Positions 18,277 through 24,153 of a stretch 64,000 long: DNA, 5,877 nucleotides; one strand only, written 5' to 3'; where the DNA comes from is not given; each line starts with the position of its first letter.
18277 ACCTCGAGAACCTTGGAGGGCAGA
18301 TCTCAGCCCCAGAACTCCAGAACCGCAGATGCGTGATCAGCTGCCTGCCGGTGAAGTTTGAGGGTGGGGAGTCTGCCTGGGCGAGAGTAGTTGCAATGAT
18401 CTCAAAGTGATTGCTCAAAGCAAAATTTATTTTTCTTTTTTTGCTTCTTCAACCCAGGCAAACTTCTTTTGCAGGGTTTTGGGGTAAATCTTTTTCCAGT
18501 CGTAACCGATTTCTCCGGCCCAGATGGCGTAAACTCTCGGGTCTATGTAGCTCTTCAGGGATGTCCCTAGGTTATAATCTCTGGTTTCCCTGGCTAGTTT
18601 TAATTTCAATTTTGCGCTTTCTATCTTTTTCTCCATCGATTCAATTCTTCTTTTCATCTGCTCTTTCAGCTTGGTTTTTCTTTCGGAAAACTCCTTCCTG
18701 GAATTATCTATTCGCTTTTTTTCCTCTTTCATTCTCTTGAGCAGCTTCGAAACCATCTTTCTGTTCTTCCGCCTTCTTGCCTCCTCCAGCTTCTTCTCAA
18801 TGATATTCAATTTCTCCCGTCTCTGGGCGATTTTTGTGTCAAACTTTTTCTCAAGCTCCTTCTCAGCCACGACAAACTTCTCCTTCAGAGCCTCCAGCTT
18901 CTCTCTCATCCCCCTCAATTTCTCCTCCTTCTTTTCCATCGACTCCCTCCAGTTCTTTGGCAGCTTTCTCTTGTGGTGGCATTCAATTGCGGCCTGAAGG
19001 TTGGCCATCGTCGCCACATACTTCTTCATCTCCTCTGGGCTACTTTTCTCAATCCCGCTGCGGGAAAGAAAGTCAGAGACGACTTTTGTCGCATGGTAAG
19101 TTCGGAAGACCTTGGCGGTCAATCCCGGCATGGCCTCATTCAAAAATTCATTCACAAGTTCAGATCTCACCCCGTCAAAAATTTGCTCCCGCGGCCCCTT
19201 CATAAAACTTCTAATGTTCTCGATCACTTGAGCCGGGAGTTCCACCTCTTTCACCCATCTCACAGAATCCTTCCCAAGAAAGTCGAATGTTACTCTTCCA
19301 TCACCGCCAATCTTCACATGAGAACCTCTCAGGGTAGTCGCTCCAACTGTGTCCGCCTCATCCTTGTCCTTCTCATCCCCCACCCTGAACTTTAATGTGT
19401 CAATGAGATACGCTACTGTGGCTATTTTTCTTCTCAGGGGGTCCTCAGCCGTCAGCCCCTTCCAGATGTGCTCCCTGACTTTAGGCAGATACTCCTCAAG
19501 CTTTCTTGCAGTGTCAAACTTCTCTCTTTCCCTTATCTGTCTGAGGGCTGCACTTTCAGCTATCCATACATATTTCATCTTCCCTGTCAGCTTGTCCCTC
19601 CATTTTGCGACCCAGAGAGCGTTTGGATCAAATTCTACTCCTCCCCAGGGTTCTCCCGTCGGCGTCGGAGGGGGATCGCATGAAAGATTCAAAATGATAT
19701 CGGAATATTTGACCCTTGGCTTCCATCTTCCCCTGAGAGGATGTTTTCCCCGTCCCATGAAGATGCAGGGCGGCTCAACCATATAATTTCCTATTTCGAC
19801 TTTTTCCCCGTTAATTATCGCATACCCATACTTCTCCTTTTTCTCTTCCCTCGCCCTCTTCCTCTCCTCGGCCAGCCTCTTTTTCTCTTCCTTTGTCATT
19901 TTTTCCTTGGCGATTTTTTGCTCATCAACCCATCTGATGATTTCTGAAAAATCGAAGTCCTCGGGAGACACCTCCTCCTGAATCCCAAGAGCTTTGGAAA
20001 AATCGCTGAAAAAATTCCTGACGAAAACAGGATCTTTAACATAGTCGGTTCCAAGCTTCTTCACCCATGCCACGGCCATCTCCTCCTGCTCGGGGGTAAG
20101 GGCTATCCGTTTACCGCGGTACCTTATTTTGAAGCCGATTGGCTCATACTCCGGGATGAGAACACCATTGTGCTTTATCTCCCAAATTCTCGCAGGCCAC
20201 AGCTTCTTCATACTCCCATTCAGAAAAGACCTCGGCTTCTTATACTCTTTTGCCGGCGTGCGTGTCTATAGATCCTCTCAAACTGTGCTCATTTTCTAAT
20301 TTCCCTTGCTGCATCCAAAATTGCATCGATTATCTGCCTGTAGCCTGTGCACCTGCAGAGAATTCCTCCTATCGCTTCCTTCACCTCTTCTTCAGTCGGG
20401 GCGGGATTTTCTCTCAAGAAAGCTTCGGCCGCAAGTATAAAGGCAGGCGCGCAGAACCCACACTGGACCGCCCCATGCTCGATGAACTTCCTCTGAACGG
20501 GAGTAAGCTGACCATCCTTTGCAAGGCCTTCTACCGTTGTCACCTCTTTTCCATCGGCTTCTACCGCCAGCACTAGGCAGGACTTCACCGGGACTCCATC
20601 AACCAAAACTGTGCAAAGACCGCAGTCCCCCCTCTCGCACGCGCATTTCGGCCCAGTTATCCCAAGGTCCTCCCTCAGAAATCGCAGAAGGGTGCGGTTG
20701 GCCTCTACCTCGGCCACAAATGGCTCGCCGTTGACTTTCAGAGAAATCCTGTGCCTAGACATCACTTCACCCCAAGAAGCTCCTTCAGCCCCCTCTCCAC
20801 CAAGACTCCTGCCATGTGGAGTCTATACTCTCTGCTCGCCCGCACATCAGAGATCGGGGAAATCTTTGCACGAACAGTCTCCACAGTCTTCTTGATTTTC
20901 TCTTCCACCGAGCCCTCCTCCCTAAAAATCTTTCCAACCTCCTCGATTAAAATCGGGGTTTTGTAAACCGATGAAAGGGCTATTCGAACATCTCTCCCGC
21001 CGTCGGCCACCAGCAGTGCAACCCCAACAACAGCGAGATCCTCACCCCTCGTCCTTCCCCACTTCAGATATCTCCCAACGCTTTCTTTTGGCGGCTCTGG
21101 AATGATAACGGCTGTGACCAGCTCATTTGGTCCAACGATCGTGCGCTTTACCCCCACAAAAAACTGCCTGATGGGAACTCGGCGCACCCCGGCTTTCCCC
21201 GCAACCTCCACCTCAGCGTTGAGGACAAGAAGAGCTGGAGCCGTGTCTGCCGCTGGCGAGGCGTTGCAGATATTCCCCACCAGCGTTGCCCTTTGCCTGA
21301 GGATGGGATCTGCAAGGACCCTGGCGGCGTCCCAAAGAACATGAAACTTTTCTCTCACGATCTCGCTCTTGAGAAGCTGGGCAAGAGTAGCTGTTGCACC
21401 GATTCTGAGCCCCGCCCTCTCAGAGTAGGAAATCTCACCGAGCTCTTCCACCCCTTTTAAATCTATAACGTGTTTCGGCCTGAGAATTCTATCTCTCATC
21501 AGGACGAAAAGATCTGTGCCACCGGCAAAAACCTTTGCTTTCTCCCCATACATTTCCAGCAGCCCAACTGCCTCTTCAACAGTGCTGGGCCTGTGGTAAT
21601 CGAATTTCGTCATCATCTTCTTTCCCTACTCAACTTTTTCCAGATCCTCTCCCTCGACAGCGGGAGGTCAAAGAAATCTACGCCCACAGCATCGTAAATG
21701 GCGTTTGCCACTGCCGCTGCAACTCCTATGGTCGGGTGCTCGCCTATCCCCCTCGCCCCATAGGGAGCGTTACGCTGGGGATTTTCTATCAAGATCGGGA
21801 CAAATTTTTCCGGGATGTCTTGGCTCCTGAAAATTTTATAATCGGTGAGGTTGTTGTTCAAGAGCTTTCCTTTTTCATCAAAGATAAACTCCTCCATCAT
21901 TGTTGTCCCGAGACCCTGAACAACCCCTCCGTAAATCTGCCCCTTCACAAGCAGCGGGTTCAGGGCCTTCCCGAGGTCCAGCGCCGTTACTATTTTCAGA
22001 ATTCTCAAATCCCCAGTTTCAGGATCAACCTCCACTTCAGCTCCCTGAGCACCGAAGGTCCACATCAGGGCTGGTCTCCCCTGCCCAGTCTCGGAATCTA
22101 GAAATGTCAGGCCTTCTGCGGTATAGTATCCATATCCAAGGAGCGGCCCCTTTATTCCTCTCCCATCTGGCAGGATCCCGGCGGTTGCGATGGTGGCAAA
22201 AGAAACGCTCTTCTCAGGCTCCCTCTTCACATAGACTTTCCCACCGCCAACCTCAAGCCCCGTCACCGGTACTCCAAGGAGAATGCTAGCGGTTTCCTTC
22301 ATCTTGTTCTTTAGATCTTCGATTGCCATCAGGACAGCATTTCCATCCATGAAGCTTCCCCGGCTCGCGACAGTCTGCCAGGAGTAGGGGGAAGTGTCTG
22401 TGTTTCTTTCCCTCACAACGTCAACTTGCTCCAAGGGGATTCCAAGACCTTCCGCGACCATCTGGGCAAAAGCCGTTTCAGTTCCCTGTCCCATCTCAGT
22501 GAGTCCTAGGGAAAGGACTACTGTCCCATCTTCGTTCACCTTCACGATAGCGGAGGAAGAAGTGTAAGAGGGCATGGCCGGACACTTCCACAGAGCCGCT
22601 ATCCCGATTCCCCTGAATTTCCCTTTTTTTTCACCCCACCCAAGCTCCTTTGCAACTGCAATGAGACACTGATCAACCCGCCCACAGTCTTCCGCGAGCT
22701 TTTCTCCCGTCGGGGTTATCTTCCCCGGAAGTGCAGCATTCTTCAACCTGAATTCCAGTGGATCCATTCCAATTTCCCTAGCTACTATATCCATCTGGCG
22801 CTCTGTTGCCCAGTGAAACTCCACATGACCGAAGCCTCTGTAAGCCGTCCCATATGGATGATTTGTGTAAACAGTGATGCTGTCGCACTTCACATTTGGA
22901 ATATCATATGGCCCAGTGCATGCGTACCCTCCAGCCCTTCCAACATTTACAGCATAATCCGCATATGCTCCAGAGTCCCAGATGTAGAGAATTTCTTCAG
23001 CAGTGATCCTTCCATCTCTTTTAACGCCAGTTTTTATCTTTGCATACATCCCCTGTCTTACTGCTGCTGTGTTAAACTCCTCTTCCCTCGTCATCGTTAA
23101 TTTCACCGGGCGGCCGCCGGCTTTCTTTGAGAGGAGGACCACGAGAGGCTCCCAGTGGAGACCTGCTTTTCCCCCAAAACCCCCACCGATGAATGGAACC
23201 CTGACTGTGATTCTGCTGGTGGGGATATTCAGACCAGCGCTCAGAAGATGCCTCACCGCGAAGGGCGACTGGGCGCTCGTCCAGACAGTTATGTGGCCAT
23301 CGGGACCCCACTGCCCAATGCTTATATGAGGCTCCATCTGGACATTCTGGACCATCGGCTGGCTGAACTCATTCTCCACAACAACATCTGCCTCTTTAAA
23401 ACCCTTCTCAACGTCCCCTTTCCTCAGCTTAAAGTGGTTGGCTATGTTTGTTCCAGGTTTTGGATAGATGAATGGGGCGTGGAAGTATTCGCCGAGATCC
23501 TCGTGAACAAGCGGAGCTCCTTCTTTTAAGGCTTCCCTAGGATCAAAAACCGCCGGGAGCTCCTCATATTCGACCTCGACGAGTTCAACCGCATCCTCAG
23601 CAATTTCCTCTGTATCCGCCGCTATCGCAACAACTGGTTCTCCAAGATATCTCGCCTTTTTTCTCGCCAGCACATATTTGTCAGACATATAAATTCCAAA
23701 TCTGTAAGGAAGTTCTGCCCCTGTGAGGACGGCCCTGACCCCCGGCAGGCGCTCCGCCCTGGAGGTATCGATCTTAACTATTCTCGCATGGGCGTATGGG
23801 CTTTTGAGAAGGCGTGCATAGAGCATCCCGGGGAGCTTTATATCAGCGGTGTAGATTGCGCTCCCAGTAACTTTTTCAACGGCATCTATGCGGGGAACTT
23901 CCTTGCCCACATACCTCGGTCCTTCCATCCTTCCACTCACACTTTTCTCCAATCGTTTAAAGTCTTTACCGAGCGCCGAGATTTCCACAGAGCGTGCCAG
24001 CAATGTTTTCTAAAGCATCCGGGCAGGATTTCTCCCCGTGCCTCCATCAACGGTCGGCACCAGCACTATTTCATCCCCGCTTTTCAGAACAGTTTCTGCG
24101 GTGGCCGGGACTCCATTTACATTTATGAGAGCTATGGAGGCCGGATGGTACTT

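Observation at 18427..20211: Eukaryote-like topoisomerase IB with an unusually long linker in a genome that otherwise looks euryarchaeal-affiliated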

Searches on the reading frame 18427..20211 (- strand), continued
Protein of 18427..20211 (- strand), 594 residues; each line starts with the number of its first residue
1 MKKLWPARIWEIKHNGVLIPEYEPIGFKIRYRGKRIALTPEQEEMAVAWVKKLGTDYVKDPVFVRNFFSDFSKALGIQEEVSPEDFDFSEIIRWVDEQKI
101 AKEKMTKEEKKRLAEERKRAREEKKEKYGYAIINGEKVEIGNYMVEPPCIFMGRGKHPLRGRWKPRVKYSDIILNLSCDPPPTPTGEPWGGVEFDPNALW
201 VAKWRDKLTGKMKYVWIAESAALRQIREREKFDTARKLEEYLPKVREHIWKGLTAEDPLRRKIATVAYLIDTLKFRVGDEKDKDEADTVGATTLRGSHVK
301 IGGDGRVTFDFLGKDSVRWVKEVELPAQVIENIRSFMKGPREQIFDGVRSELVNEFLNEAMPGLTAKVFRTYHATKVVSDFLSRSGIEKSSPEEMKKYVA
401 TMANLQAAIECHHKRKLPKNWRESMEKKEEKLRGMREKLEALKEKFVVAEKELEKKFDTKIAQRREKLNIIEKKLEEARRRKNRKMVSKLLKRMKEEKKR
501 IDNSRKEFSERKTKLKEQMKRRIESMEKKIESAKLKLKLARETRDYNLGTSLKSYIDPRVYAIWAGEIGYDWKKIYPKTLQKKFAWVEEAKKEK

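Call 67: search_protein_representatives(protein=window:18427-20211:-)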
Query: 594 residues. Proteins with E-value up to 0.001 (for the whole library): 4193; up to 1e-10: 1728; up to 1e-30: 745. The best 150 are listed.
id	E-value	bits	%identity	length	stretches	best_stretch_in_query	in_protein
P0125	5.1e-176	603.0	52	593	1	12-591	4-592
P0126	5.8e-154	530.2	50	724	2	12-337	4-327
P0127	7.3e-149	513.3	62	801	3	105-289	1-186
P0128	1.2e-147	509.3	51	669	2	124-591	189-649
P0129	6.3e-143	493.8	50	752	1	11-588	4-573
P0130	6.6e-142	490.4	48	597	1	10-588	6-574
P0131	1.7e-137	475.8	43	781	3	11-258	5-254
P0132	5.6e-137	474.1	52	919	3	151-434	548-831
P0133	1.2e-136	473.0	42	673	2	12-516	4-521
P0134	1.5e-136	472.7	46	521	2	5-438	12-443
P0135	1.1e-135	469.9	45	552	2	13-481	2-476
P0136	2.1e-134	465.6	50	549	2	10-438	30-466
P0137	2.6e-134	465.3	51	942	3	12-322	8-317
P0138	2.1e-133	462.3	45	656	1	9-591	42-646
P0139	8.1e-130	450.5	48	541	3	86-433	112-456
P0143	7.6e-123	427.4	46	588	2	10-443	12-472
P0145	8.9e-116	404.1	46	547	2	11-434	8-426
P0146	3.4e-111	389.0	44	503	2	7-434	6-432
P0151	1.1e-101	357.5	45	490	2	41-435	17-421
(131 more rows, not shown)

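Call 74: list_cluster_members(proteins=[P0131, P0134, P0135, P0136, P0138, P0139, P0143, P0145, P0146, P0151])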
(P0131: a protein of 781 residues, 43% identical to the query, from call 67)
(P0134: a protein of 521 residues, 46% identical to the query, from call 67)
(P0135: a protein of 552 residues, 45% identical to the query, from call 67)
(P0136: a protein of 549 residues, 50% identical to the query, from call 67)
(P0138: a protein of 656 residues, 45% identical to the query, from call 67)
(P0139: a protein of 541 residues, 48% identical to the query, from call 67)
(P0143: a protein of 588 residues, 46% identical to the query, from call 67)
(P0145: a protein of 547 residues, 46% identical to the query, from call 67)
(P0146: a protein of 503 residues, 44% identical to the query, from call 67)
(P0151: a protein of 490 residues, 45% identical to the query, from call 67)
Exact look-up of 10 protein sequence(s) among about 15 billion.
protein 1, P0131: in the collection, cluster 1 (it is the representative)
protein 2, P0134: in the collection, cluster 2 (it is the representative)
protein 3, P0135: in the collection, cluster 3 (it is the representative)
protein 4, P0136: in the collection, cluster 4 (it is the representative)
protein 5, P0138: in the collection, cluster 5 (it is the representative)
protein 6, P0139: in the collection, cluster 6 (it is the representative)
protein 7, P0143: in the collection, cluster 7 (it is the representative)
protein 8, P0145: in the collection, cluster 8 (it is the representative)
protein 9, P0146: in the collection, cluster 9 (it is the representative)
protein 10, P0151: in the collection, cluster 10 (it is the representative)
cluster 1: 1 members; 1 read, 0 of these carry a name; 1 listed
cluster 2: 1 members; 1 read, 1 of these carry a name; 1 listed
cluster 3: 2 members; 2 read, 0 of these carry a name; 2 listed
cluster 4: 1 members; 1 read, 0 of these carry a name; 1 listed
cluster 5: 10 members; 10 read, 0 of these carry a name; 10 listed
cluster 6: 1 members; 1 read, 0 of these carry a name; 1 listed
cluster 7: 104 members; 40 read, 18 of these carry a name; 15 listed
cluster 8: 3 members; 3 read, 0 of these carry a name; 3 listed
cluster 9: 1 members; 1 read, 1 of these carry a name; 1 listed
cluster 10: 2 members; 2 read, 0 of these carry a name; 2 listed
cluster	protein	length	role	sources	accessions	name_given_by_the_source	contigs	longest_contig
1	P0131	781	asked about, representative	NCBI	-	-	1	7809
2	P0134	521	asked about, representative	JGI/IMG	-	DNA topoisomerase-1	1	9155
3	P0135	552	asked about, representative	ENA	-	-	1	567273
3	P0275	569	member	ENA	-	-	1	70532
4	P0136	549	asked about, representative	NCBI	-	-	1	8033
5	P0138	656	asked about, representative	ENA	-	-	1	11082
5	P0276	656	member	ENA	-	-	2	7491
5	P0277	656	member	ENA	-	-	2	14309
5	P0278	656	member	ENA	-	-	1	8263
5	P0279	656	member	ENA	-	-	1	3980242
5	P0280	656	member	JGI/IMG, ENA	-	-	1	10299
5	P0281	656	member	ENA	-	-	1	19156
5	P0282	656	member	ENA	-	-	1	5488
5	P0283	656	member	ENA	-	-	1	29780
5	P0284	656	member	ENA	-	-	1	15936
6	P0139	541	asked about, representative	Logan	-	-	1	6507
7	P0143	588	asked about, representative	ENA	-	-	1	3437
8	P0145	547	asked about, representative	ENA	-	-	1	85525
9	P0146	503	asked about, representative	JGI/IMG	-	DNA topoisomerase-1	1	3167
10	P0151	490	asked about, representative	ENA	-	-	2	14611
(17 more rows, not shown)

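Call 77: find_encoding_contigs(protein=P0001, flank=3000, max_places=2)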
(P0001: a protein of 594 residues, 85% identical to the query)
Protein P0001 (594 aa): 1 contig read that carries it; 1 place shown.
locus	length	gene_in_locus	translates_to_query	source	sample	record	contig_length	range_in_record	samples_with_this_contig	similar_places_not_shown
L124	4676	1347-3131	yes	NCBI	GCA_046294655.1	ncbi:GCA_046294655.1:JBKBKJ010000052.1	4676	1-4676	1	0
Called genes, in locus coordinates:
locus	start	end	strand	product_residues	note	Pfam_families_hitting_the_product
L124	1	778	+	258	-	PF00941:FAD_binding_5, PF03450:CO_deh_flav_C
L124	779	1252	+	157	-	PF00111:Fer2 (weak), PF01799:Fer2_2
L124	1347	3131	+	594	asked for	PF02919:Topoisom_I_N, PF01028:Topoisom_I, PF14370:Topo_C_assoc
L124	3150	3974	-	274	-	PF04199:Cyclase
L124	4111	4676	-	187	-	PF03144:GTP_EFTU_D2, PF03143:GTP_EFTU_D3, PF22594:GTP-eEF1A_C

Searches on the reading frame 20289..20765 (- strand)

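Call 41: search_protein_families(library=pfam, proteins=[window:20289-20765:-], max_evalue=0.00001)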
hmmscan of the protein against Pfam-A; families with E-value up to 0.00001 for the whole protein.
window:20289-20765:- (158 aa): 2 families
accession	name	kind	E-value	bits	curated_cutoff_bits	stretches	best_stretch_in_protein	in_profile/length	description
PF01799.25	Fer2_2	-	1.1e-30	106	30.3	1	77-149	1-74/75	[2Fe-2S] binding domain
PF00111.32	Fer2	-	1.5e-06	28.5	21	1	10-63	2-55/77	2Fe-2S iron-sulfur cluster binding domain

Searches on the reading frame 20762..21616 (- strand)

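Call 41: search_protein_families(library=pfam, proteins=[window:20762-21616:-], max_evalue=0.00001)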
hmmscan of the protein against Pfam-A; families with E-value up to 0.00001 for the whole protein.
window:20762-21616:- (284 aa): 2 families
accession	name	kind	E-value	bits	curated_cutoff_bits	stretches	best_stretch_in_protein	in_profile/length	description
PF00941.27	FAD_binding_5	-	4.3e-50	170.3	27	1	4-174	2-169/170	FAD binding domain in molybdopterin dehydrogenase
PF03450.22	CO_deh_flav_C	-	1.9e-14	54.1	25.5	1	184-279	3-101/102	CO dehydrogenase flavoprotein C-terminal domain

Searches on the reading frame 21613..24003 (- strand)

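Call 41: search_protein_families(library=pfam, proteins=[window:21613-24003:-], max_evalue=0.00001)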
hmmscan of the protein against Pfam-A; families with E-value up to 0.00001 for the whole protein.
window:21613-24003:- (796 aa): 3 families
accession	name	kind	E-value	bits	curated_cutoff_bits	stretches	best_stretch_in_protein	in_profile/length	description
PF20256.3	MoCoBD_2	-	5.5e-85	285.7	27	1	460-731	20-283/283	Molybdopterin cofactor-binding domain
PF02738.23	MoCoBD_1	-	1.6e-80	270.2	27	1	184-423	6-244/244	Molybdopterin cofactor-binding domain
PF01315.27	Ald_Xan_dh_C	-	2.3e-31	108.8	31.3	1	46-150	1-110/110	Aldehyde oxidase and xanthine dehydrogenase, a/b hammerhead domain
